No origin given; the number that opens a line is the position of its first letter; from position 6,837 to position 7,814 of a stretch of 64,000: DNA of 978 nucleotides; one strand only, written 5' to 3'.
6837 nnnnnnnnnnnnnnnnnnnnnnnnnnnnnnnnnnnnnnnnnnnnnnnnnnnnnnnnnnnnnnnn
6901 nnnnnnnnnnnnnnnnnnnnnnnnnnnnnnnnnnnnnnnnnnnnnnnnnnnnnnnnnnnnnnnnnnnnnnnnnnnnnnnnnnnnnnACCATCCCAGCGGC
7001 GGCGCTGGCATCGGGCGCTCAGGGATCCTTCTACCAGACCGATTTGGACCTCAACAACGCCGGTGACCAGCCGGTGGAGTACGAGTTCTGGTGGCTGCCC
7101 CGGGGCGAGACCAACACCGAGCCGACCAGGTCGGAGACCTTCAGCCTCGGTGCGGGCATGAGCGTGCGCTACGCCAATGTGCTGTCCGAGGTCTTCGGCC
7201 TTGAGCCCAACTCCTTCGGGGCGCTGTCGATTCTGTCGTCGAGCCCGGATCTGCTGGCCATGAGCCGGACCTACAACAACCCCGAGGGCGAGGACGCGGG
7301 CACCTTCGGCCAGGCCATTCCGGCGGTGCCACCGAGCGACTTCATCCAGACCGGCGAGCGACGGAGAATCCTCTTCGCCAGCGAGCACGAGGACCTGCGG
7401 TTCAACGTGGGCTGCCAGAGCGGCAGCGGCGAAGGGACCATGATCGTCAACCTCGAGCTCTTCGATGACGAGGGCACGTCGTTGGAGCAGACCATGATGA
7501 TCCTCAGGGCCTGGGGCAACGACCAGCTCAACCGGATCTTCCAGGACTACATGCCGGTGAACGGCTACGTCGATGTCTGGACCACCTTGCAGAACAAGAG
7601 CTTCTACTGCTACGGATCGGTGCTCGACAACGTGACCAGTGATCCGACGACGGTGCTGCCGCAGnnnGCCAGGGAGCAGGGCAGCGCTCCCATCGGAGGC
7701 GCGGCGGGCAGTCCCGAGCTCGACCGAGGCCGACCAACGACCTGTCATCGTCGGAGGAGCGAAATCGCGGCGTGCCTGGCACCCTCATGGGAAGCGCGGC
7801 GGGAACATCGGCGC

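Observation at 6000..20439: Three paralogous secreted beta-propeller proteins share an uncharacterised ~230-aa C-terminal domain with long nucleotide identities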

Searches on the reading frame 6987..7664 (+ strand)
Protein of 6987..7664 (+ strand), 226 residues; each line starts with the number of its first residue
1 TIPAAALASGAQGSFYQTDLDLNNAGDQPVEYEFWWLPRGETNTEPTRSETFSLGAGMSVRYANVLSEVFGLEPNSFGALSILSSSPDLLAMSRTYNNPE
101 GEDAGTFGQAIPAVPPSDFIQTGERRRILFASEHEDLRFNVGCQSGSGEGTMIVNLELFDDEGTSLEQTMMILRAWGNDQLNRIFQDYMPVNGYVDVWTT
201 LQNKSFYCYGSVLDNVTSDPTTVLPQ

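Call 4: search_protein_families(library=pfam, proteins=[window:6987-7664:+], max_evalue=1)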
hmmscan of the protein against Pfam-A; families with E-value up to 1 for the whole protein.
window:6987-7664:+ (226 aa): 0 families

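Call 5: search_protein_families(library=ncbifam, proteins=[window:6987-7664:+], max_evalue=1)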
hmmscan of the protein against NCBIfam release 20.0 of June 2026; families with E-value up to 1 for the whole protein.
window:6987-7664:+ (226 aa): 0 families
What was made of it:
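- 6987..7664 (+): g1 CTD (226 aa). Half A is aa 330-433 (nt 6987-7298) and half B is aa 434-555 (nt 7299-7664). The two halves are homologous beta-sandwich repeats. No Pfam or NCBIfam hit (calls 4, 5).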

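Call 6: find_homologous_proteins(query=window:6987-7664:+, max_evalue=0.001)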
Query window:6987-7664:+ (226 aa): 194 proteins with E <= 0.001 among 546 candidates; the best 120 are listed.
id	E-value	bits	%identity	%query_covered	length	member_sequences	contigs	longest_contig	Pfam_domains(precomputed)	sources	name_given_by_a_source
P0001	2.4e-128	444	58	100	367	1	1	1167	-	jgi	jgi:hypothetical protein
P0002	2.8e-127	441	88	100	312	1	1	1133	-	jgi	jgi:hypothetical protein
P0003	6.3e-127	440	60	100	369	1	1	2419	-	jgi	-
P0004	2.6e-126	438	59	100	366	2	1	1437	-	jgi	jgi:hypothetical protein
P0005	3.9e-116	404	56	100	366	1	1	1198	-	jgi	jgi:hypothetical protein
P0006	9.6e-113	393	57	100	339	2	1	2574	-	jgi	jgi:hypothetical protein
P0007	1.6e-112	393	58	100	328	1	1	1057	-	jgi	jgi:hypothetical protein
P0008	3.1e-111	388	58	100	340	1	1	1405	-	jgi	-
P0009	9.1e-111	387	60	100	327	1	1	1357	-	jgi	jgi:hypothetical protein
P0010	1.4e-109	383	60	100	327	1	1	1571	-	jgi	jgi:hypothetical protein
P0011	1.9e-109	382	56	74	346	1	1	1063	-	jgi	jgi:hypothetical protein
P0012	9.5e-109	380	58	100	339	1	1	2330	-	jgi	jgi:hypothetical protein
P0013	4.0e-108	378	50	100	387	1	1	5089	-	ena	-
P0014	1.6e-107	376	75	100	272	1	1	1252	-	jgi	jgi:hypothetical protein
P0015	6.1e-104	364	55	100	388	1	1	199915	-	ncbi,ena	-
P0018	8.3e-103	361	79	92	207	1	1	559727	-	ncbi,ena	-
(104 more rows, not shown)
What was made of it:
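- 194 close homologues were found (call 6).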

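Call 12: search_solved_structures(query=A1, max_evalue=10)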
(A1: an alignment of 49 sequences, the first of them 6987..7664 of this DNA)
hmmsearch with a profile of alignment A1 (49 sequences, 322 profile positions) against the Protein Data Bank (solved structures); distinct sequences matched with E-value up to 10: 2.
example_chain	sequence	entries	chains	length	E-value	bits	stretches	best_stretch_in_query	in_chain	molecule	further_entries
3ouo_A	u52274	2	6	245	0.17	14.3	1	179-226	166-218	Nucleoprotein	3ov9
3lyf_A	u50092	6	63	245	0.2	14.1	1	179-226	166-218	Nucleocapsid protein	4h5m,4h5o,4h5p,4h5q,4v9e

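Call 15: search_protein_representatives(protein=window:6987-7664:+)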
Query: 226 residues. Proteins with E-value up to 0.001 (for the whole library): 3587; up to 1e-10: 1812; up to 1e-30: 333. The best 150 are listed.
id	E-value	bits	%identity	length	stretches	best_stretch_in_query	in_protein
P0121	9.3e-164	558.4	60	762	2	2-226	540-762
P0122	9.4e-164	558.4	58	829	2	2-226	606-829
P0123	7.8e-162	552.1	58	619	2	2-226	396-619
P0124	2.5e-159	543.9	57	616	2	2-225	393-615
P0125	7.9e-158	539.0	57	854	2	2-226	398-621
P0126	4.5e-153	523.5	55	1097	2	2-226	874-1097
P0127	7.3e-149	509.7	55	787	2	2-226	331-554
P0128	1.4e-147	505.5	54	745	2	2-226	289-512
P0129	2.3e-147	504.8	54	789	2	2-226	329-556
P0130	9.3e-146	499.5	54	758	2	2-226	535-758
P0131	1.6e-143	492.2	53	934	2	2-225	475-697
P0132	1.9e-141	485.4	58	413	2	2-226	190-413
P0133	4.2e-140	481.0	55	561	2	2-226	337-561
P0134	7.7e-140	480.2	53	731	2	2-226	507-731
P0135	3.1e-139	478.2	52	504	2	2-226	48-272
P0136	2.0e-89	315.3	44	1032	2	4-226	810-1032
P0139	1.8e-79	282.7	59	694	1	2-226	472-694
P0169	1.0e-56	208.4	36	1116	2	2-222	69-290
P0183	1.4e-51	191.6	35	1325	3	13-225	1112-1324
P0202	4.4e-48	180.1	35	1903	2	1-223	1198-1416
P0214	2.9e-46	174.2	34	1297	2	2-222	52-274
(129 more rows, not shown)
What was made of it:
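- An exhaustive search found 3,587 cluster representatives at E<=1e-3, and 1,812 at E<=1e-10 (call 15).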

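Call 18: search_protein_families(library=pfam, proteins=[P0121, P0126, P0136, P0169, P0183, P0202, P0214, P0139], max_evalue=0.01)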
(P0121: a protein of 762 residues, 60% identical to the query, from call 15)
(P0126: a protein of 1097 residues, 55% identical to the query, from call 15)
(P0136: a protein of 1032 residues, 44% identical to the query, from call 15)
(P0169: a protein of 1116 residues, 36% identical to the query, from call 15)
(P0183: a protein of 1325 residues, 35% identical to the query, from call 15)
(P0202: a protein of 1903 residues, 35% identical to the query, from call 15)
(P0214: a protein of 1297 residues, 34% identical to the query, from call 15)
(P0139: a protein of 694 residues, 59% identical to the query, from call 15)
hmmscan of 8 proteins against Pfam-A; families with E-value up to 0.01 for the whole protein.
P0121 (762 aa): 1 family
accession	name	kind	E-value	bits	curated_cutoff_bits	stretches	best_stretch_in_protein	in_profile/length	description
PF03781.23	FGE-sulfatase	-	2.1e-36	126.3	23.3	1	44-291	6-254/255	Sulfatase-modifying factor enzyme 1-like domain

P0126 (1097 aa): 2 families
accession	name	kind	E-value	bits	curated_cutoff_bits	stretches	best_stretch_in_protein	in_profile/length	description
PF08309.17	LVIVD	-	2.3e-109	357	20.2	12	119-155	2-38/42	LVIVD repeat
PF16819.11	DUF5074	-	1e-08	35.1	27.2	0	38-103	103-170/353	Domain of unknown function (DUF5074)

P0136 (1032 aa): 4 families
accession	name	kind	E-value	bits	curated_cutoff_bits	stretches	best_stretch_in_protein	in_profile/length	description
PF18911.6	PKD_4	-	8e-19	67.9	27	1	478-553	3-81/85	PKD domain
PF00801.26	PKD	-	1.5e-16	60.6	23.5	1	491-555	12-80/80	PKD domain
PF00251.26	Glyco_hydro_32N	-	1.3e-05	25.4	22.1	0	325-425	14-120/307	Glycosyl hydrolases family 32 N-terminal domain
PF04041.19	Glyco_hydro_130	-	0.00035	20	26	0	403-463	68-124/320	beta-1,4-mannooligosaccharide phosphorylase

P0169 (1116 aa): 2 families
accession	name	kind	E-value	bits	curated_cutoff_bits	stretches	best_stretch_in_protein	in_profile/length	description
PF07705.17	CARDB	-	1.1e-08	35.7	22.7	1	348-439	13-99/101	CARDB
PF03422.21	CBM_6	-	0.0089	16.8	28.9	0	177-249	21-94/125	Carbohydrate binding module (family 6)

P0183 (1325 aa): 1 family
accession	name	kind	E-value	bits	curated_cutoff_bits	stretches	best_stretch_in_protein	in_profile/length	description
PF14312.12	FG-GAP_2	-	8.4e-105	343.3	23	10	301-343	7-49/49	FG-GAP repeat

P0202 (1903 aa): 12 families
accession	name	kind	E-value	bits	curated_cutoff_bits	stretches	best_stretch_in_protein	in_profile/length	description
PF18911.6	PKD_4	-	3.5e-46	155.6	27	3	1526-1583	26-83/85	PKD domain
PF00801.26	PKD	-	5.4e-41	138.9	23.5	3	1434-1502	7-79/80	PKD domain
PF00560.39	LRR_1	-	1.4e-21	72.4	20.6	0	174-196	1-23/23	Leucine Rich Repeat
PF13855.12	LRR_8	-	8.8e-20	70.7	27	3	151-208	3-60/61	Leucine rich repeat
PF13385.13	Laminin_G_3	-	3e-19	70.1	27.6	1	1711-1873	1-151/151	Concanavalin A-like lectin/glucanases superfamily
PF12799.13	LRR_4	-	1.6e-16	60.4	27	2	79-118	3-40/44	Leucine Rich repeats (2 copies)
PF03160.20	Calx-beta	-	6.2e-16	58.9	27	1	432-544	4-119/119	Calx-beta domain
PF23598.1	LRR_14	-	2.2e-08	33.7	40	1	91-249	60-217/353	Leucine-rich repeat region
PF00041.27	fn3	-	6.9e-08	33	25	1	331-407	3-72/84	Fibronectin type III domain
PF13516.12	LRR_6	-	2.1e-05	24.7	23.4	0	77-91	3-17/24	Leucine Rich repeat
PF16656.11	Pur_ac_phosph_N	-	0.00029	21.8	30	1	333-403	3-80/93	Purple acid Phosphatase, N-terminal domain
PF18981.6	InlK_D3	-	0.00082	19.9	25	0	1477-1503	47-73/75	Internalin K domain (D3/D4)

P0214 (1297 aa): 2 families
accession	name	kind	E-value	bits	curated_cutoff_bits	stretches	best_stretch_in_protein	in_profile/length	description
PF07705.17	CARDB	-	6.2e-10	39.6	22.7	1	327-419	13-100/101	CARDB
PF13620.12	CarboxypepD_reg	-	2.2e-06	28.3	32.3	1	1110-1168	3-57/82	Carboxypeptidase regulatory-like domain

P0139 (694 aa): 3 families
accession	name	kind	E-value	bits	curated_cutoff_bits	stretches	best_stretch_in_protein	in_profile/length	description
PF18911.6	PKD_4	-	9e-15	54.9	27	1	382-458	3-80/85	PKD domain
PF02225.27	PA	-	4.7e-13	49.5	23.9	1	233-324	5-94/95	PA domain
PF00801.26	PKD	-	4.5e-09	36.6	23.5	1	388-455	3-74/80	PKD domain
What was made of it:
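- On Any Pfam-A / NCBIfam family (for the CTD): No model covers the domain in eight distant full-length members (call 18).
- On Carbohydrate-binding module (any CAZy CBM family): One remote member gives CBM_6 at E 0.009, below the cut-off (call 18).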

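Call 19: predict_structure(alignment_id=A1)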
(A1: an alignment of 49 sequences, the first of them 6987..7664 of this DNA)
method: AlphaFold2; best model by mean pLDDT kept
length: 226 residues; sequences in the alignment: 49
mean_pLDDT: 92.3   pTM: 0.86
mean pLDDT of the five models: 92.3, 91.9, 91.0, 87.1, 85.3
residues with pLDDT >= 90: 181; 70-90: 32; 50-70: 13; < 50: 0
segments of 3 or more residues with pLDDT < 50: none
pLDDT, mean of each block of 10 residues (from residue 1): 85 79 98 97 95 98 95 93 97 86 62 93 96 96 93 98 98 95 97 98 96 86 91
secondary structure, 60 per line:
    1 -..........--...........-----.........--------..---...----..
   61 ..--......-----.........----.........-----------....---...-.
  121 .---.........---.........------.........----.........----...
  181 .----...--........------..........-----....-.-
elements in order: E2-11 E14-24 E30-38 E52-54 E59-62 H65-70 E76-84 E89-97 E109-112 E125-133 E137-145 E152-160 E165-173 E178-181 E191-198 E205-214 E220-223
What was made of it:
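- On T9SS C-terminal sorting domain: The domain is 226 aa with two sandwiches (call 19).
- The AF2 model has pLDDT 92.3 and contains two beta-sandwich halves (call 19).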

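Call 24: fold_search(model_id=the predicted structure, library=pdb)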
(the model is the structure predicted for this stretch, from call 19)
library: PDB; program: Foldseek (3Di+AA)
matches with E <= 10: 1159; with E <= 0.001: 6
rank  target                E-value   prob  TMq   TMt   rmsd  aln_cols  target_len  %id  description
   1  4kkq_A                1.2e-04  0.77  0.21  0.21  18.8       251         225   10  Crystal structure of Vibrio cholerae RbmA (crystal form 1) (released 2013-05-22)
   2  6i56_B                4.5e-04  0.89  0.25  0.22  27.6       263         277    8  Crystal structure of PBSX exported protein XepA (released 2019-11-20)
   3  6i56_A                6.0e-04  0.89  0.25  0.22  27.1       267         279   10  Crystal structure of PBSX exported protein XepA (released 2019-11-20)
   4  6i56_D                6.3e-04  0.84  0.25  0.21  28.0       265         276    7  Crystal structure of PBSX exported protein XepA (released 2019-11-20)
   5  6i56_C                6.7e-04  0.84  0.25  0.22  27.4       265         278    8  Crystal structure of PBSX exported protein XepA (released 2019-11-20)
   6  4kkp_A                9.9e-04  0.66  0.23  0.22  18.3       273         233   11  Crystal structure of Vibrio cholerae RbmA (crystal form 2) (released 2013-05-22)
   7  4kkq_B                1.2e-03  0.33  0.18  0.18  19.0       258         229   11  Crystal structure of Vibrio cholerae RbmA (crystal form 1) (released 2013-05-22)
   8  5uj6_A                1.4e-03  0.41  0.18  0.08  18.2       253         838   11  Crystal Structure of Bacteroides Uniformis beta-glucuronidase (released 2017-06-28)
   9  6h7w_C                1.4e-03  0.11  0.11  0.09  22.1       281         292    8  Model of retromer-Vps5 complex assembled on membrane. (released 2018-09-26)
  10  8fuu                  1.4e-03  0.11  0.12  0.09  23.1       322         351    9  Crystal structure of Xenopus laevis arrestin 1 - P3221 crystal form (released 2024-07-24)
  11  6tpu_A                1.6e-03  0.33  0.16  0.18  19.6       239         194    8  Crystal structures of FNIII domain three and four of the human leucocyte common antigen-related protein, LAR (released 2020-05-13)
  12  5f0j_B                1.6e-03  0.13  0.12  0.10  21.9       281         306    7  Structure of retromer VPS26-VPS35 subunits bound to SNX3 (released 2016-12-07)
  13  4xup_A                2.0e-03  0.66  0.24  0.18  18.5       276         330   12  Structure of the N-terminal CBM22-1-CBM22-2 tandem domain from Paenibacillus barcinonensis Xyn10C (released 2015-06-03)
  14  5f0l_B                2.3e-03  0.13  0.13  0.11  22.1       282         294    7  Structure of retromer VPS26-VPS35 subunits bound to SNX3 and DMT1 (released 2016-12-07)
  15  5f0m_B                2.4e-03  0.13  0.13  0.11  22.0       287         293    7  Structure of retromer VPS26-VPS35 subunits bound to SNX3 and DMT1 (SeMet labeled) (released 2016-12-07)
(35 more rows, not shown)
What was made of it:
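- On Carbohydrate-binding module (any CAZy CBM family): Fold matches to tandem CBM22 are weak: E 2e-3, TM 0.24-0.27 (call 24).
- Closest known: Tandem beta-sandwich binding or scaffold modules. Same: They are the best, though weak, fold matches (call 24).
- They are tandem beta-sandwich binding or scaffold proteins: RbmA, XepA, tandem CBM22, SGBP-B, and the sandwich domains of GH2 enzymes (call 24). Fold matches to known binding modules are weak: Foldseek E about 1e-4, TM <=0.27 (call 24).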

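Call 29: find_encoding_contigs(protein=P0018, flank=3000, max_places=3)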
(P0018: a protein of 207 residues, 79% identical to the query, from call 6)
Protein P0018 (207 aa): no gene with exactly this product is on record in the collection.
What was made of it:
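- Tried and rejected: It could not be retrieved by exact-protein lookup (call 29).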

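Call 31: find_related_loci(query=A1, collection=genome_contigs, flank=4000)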
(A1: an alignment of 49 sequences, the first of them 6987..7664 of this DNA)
Query A1 (226 aa) in genome_contigs; peptide patterns used: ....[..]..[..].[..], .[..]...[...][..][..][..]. (x = any residue, [..] = any of these).
328 stretches matched a pattern; 267 encode a relative of the query (tblastn E <= 1e-3); the best 80 are kept; 78 distinct loci.
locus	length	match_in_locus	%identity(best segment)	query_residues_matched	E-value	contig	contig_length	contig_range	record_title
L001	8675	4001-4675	83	2-226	8e-128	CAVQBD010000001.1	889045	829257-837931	MAG: uncultured Holophagae bacterium isolate MFD09964.bin.1.27 genome assembly, contig: contig_10696, whole genome shotg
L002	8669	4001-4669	74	2-225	3e-110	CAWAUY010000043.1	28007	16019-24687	MAG: Candidatus Sulfomarinibacteraceae bacterium isolate MFD03804.bin.2.94 genome assembly, contig: contig_77523, whole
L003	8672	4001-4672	73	2-226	7e-109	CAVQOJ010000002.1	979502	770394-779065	MAG: uncultured Holophagae bacterium isolate MFD09964.bin.1.228 genome assembly, contig: contig_15125, whole genome shot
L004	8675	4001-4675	72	1-226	1e-106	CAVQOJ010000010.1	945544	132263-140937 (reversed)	MAG: uncultured Holophagae bacterium isolate MFD09964.bin.1.228 genome assembly, contig: contig_3630, whole genome shotg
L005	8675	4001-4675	71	1-226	1e-106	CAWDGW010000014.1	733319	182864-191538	MAG: uncultured Holophagae bacterium isolate MFD03804.bin.1.132 genome assembly, contig: contig_8543, whole genome shotg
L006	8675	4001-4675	73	1-226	1e-105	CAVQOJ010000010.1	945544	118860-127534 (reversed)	MAG: uncultured Holophagae bacterium isolate MFD09964.bin.1.228 genome assembly, contig: contig_3630, whole genome shotg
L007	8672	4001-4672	68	2-226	1e-101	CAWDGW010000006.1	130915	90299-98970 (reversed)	MAG: uncultured Holophagae bacterium isolate MFD03804.bin.1.132 genome assembly, contig: contig_27323, whole genome shot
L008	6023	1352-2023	68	2-226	3e-100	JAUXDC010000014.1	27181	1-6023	MAG: Holophagae bacterium isolate CSMAG_2841 CSMAG_2841_k119_737917_length_27181_cov_7.0000, whole genome shotgun sequen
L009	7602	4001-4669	66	2-226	6e-93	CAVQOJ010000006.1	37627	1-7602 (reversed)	MAG: uncultured Holophagae bacterium isolate MFD09964.bin.1.228 genome assembly, contig: contig_28379, whole genome shot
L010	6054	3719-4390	66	2-226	1e-91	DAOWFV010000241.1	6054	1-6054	MAG TPA_asm: Acidobacteriota bacterium isolate CSMAG_1974 CSMAG_1974_k141_3643684_length_6054_cov_11.0000, whole genome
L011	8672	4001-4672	65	2-226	6e-91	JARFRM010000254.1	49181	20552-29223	MAG: Thermoanaerobaculales bacterium isolate MAG_Ve_Sed_50 k141_246773, whole genome shotgun sequence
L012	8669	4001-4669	63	2-225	4e-87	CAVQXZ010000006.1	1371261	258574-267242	MAG: uncultured Holophagae bacterium isolate MFD00032.bin.2.196 genome assembly, contig: contig_3257, whole genome shotg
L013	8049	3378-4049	64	1-225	3e-87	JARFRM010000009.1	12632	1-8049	MAG: Thermoanaerobaculales bacterium isolate MAG_Ve_Sed_50 k141_2760115, whole genome shotgun sequence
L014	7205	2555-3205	64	2-219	4e-87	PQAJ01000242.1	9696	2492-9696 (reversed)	MAG: Holophagae bacterium isolate FeB_10 contig_12298, whole genome shotgun sequence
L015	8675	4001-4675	63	1-226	1e-86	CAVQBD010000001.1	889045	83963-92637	MAG: uncultured Holophagae bacterium isolate MFD09964.bin.1.27 genome assembly, contig: contig_10696, whole genome shotg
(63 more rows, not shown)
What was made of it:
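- Closest known: T9SS C-terminal sorting domain. Different: The hosts are Acidobacteriota MAGs (call 31).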
